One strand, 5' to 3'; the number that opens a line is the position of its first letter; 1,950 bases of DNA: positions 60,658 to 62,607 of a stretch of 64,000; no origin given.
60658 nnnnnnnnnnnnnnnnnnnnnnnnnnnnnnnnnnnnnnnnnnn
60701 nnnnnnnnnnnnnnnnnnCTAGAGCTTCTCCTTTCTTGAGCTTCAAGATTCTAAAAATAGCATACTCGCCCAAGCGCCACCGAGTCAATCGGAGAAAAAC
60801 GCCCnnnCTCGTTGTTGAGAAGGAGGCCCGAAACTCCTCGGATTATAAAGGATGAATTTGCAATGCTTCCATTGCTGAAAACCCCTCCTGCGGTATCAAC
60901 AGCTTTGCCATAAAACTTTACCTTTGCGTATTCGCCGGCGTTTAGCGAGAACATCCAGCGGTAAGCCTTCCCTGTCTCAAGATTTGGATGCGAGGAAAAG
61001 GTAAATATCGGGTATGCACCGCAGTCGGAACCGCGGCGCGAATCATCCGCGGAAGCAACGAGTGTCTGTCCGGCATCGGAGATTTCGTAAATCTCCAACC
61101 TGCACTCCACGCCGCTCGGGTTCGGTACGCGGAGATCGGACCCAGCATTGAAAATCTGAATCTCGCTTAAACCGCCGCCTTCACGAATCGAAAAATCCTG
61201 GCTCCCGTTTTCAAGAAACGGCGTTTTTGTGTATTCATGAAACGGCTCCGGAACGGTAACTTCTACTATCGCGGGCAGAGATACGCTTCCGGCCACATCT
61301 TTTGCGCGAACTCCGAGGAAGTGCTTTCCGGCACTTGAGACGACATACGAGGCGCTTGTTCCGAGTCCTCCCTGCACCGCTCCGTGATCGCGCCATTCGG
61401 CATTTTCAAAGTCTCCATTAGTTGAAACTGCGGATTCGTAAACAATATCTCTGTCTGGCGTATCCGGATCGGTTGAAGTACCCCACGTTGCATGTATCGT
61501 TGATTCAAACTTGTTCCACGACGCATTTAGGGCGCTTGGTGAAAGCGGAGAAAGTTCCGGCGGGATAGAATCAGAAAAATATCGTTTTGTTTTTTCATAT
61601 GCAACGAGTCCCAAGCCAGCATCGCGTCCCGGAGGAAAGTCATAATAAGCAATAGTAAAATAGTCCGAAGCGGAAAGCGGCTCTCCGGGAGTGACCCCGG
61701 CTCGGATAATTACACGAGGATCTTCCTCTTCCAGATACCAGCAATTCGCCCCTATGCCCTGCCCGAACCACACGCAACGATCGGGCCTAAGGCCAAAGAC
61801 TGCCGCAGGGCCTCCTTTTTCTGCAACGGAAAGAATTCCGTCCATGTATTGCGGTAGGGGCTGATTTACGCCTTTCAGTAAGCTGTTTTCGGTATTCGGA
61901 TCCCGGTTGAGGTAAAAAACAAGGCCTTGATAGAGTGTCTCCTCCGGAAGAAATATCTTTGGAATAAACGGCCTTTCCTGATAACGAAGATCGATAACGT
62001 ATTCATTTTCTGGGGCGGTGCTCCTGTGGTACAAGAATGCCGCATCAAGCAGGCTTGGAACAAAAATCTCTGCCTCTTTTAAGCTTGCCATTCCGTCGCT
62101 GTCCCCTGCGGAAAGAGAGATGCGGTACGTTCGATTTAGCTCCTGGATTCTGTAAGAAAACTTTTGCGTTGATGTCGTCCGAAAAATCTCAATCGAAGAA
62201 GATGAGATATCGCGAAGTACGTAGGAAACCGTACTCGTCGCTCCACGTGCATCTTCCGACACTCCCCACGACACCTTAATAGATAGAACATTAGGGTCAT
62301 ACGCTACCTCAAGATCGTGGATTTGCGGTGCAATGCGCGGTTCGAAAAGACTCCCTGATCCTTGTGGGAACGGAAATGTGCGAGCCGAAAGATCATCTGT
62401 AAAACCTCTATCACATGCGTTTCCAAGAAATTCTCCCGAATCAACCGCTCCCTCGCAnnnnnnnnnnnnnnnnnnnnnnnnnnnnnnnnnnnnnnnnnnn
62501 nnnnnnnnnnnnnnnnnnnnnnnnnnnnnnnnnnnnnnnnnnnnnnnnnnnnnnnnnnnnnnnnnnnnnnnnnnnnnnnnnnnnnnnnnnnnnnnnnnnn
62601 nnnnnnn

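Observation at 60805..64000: Giant Lamin-tail-domain secreted protein whose N-terminus carries a Zn-dependent PLC / P1 nuclease motif and runs off the window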

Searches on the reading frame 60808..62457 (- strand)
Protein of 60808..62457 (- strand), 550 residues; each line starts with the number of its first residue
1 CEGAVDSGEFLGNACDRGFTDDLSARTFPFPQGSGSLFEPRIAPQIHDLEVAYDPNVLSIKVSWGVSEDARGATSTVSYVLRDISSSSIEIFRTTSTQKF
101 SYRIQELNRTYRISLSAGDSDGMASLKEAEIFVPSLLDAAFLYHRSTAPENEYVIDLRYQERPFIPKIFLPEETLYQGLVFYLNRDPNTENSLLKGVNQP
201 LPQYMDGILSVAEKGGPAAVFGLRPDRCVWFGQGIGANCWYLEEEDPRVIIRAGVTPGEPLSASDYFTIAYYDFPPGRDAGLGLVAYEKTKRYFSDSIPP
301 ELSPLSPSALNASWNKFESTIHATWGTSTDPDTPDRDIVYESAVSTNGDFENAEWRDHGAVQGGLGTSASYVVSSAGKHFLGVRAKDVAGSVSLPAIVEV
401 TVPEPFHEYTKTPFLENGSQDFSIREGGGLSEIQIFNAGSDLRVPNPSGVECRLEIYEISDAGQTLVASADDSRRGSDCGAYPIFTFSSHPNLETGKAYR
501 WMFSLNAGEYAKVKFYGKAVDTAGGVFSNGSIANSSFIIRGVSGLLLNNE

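Call 59: search_solved_structures(query=A5, max_evalue=1)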
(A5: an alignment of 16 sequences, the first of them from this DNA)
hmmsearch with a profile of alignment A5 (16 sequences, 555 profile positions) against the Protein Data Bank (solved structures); distinct sequences matched with E-value up to 1: 5.
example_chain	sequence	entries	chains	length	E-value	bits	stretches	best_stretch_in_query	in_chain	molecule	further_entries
1k85_A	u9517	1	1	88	0.0013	20.7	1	42-133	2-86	CHITINASE A1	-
1wj3_A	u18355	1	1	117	0.0085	17.9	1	39-133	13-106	KIAA1496 protein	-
5e9t_A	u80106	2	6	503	0.033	16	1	254-311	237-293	Glycosyltransferase Gtf1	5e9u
1x5g_A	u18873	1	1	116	0.2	13.4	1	47-132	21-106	Neogenin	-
2nzi_A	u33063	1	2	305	0.23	13.2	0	59-125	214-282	Titin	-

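Call 66: predict_structure(alignment_id=A5)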
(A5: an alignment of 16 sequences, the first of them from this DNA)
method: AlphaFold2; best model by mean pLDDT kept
length: 550 residues; sequences in the alignment: 16
mean_pLDDT: 83.0   pTM: 0.63
mean pLDDT of the five models: 83.0, 82.0, 81.5, 80.4, 78.4
residues with pLDDT >= 90: 271; 70-90: 181; 50-70: 53; < 50: 45
segments of 3 or more residues with pLDDT < 50: 1-35, 196-199, 230-234
pLDDT, mean of each block of 10 residues (from residue 1): 42 43 44 49 87 92 91 88 85 92 92 92 89 92 79 85 77 73 90 60 76 71 64 53 69 78 92 68 87 90 91 90 91 86 93 91 76 93 93 95 87 93 91 94 91 95 94 90 94 93 93 91 85 91 91
secondary structure, 60 per line:
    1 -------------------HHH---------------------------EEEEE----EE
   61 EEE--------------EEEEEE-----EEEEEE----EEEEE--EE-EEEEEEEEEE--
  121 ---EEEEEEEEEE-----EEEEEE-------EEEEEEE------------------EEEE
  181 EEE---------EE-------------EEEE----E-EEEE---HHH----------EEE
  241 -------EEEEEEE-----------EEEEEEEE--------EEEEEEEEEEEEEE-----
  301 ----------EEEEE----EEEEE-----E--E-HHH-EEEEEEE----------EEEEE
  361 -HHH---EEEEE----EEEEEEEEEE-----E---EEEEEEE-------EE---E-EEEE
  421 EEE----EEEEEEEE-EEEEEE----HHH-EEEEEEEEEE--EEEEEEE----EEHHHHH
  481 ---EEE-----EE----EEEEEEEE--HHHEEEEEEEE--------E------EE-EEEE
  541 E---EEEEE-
elements in order: E50-54 E59-63 E78-83 E89-94 E99-103 E109-118 E124-133 E139-144 E152-158 E177-183 E208-211 E218-221 E238-240 E248-254 E266-273 E282-295 E311-315 E320-324 E339-345 E356-360 E368-372 E377-386 E396-402 E417-423 E428-435 E437-442 E451-460 E463-469 H476-480 E484-486 E498-505 E511-518 E537-541 E545-549

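Call 68: fold_search(model_id=the predicted structure, library=pdb)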
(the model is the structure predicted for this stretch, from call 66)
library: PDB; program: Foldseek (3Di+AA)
matches with E <= 10: 1754; with E <= 0.001: 427
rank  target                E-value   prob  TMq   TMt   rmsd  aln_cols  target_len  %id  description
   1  3t1w                  7.7e-12  1.00  0.17  0.24  19.2       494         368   12  Structure of the four-domain fragment Fn7B89 of oncofetal fibronectin (released 2012-03-21)
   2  1fnf                  4.9e-11  1.00  0.17  0.23  22.2       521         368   10  FRAGMENT OF HUMAN FIBRONECTIN ENCOMPASSING TYPE-III REPEATS 7 THROUGH 10 (released 1996-01-29)
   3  8v29_B                1.5e-10  1.00  0.14  0.14  18.0       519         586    9  Cryo-EM structure of human type I OSM receptor complex: model for full extracellular assembly (released 2024-11-20)
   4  6tpw                  4.2e-10  1.00  0.15  0.21  20.7       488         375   12  Crystal structures of FNIII domain one through four of the human leucocyte common antigen-related protein ( LAR) (released 2020-05-13)
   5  5n47_F                4.9e-10  1.00  0.16  0.29  14.8       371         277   12  Structure of Anticalin N7E in complex with the three-domain fragment Fn7B8 of human oncofetal fibronectin (released 2018-02-14)
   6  8bnq_A                6.0e-10  1.00  0.15  0.24  24.1       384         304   12  Crystal structure of the FnIII-tandem A84-A86 from the A-band of titin (released 2023-04-12)
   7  8v2b_B                6.0e-10  1.00  0.15  0.14  17.9       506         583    9  Cryo-EM structure of mouse type II OSM receptor complex: model for full extracellular assembly (released 2024-11-20)
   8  7ne1_B                6.3e-10  1.00  0.19  0.32  20.2       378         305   12  Structure of the complex between Netrin-1 and its receptor Neogenin (released 2021-03-31)
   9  7mro                  6.6e-10  1.00  0.15  0.26  16.7       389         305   14  Zebrafish CNTN4 FN1-FN3 domains (released 2022-01-05)
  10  7mrs_A                7.0e-10  1.00  0.15  0.26  16.4       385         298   12  Zebrafish CNTN4 APPb complex (released 2022-01-05)
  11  5n47_D                8.1e-10  1.00  0.16  0.28  15.6       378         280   13  Structure of Anticalin N7E in complex with the three-domain fragment Fn7B8 of human oncofetal fibronectin (released 2018-02-14)
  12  7mrk_D                8.1e-10  1.00  0.15  0.26  17.9       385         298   13  Chicken CNTN4 APP complex (released 2022-01-05)
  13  7ndg_B                1.1e-09  1.00  0.18  0.31  20.5       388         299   13  Cryo-EM structure of the ternary complex between Netrin-1, Neogenin and Repulsive Guidance Molecule B (released 2021-03-31)
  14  8bnq_B                1.1e-09  1.00  0.15  0.25  25.5       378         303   11  Crystal structure of the FnIII-tandem A84-A86 from the A-band of titin (released 2023-04-12)
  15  4gh7_B                1.1e-09  1.00  0.16  0.28  14.8       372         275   12  Crystal structure of Anticalin N7A in complex with oncofetal fibronectin fragment Fn7B8 (released 2012-12-26)
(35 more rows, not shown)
